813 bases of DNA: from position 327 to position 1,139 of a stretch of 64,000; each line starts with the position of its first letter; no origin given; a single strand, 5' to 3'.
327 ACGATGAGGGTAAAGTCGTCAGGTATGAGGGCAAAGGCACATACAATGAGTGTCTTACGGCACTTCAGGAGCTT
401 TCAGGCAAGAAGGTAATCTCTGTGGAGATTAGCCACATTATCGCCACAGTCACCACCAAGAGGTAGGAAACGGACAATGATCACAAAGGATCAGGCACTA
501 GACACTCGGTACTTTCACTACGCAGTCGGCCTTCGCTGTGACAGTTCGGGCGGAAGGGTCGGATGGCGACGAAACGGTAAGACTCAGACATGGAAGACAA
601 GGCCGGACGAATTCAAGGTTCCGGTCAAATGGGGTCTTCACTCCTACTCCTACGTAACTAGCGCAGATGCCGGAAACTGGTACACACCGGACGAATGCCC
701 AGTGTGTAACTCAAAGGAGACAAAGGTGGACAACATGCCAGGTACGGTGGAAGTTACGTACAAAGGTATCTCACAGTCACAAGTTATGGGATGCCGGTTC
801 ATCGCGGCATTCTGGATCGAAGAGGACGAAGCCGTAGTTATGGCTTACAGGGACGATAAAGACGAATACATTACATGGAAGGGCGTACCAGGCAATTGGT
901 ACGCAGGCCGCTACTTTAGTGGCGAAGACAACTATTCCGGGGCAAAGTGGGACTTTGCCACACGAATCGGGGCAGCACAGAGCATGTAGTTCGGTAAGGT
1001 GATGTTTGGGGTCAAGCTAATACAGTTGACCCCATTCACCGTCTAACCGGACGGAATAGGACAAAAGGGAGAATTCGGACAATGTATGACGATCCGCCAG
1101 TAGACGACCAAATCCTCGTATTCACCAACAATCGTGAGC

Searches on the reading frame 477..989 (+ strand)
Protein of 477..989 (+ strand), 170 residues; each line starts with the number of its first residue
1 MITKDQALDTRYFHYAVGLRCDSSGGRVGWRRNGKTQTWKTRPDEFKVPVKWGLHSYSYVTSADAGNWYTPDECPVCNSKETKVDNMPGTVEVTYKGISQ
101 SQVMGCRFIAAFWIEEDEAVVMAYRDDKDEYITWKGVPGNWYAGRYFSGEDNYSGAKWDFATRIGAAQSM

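Call 10: search_protein_families(library=pfam, proteins=[window:477-989:+], max_evalue=0.01)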
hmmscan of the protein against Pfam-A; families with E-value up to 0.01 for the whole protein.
window:477-989:+ (170 aa): 0 families

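Call 67: search_protein_families(library=phrogs, proteins=[window:477-989:+], max_evalue=0.001)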
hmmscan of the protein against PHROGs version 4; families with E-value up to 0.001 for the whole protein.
window:477-989:+ (170 aa): 0 families

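Call 68: find_encoding_contigs(protein=window:477-989:+, flank=10000, max_places=1)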
Protein window:477-989:+ (170 aa): 7 contigs read that carry it; 1 place shown.
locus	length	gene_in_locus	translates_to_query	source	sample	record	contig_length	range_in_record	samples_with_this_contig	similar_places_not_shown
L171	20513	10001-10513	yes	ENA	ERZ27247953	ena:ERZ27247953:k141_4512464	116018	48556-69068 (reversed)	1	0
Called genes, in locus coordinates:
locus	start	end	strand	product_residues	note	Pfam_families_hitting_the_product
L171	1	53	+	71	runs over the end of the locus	-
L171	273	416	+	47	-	-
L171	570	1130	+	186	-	-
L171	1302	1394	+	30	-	-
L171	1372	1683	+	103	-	-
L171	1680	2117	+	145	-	-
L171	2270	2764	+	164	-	-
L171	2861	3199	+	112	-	-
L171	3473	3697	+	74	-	-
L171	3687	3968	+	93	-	-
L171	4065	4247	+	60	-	-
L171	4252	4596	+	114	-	-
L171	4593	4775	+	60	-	-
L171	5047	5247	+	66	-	-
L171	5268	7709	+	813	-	PF00176:SNF2-rel_dom, PF00271:Helicase_C (weak)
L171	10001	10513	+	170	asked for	-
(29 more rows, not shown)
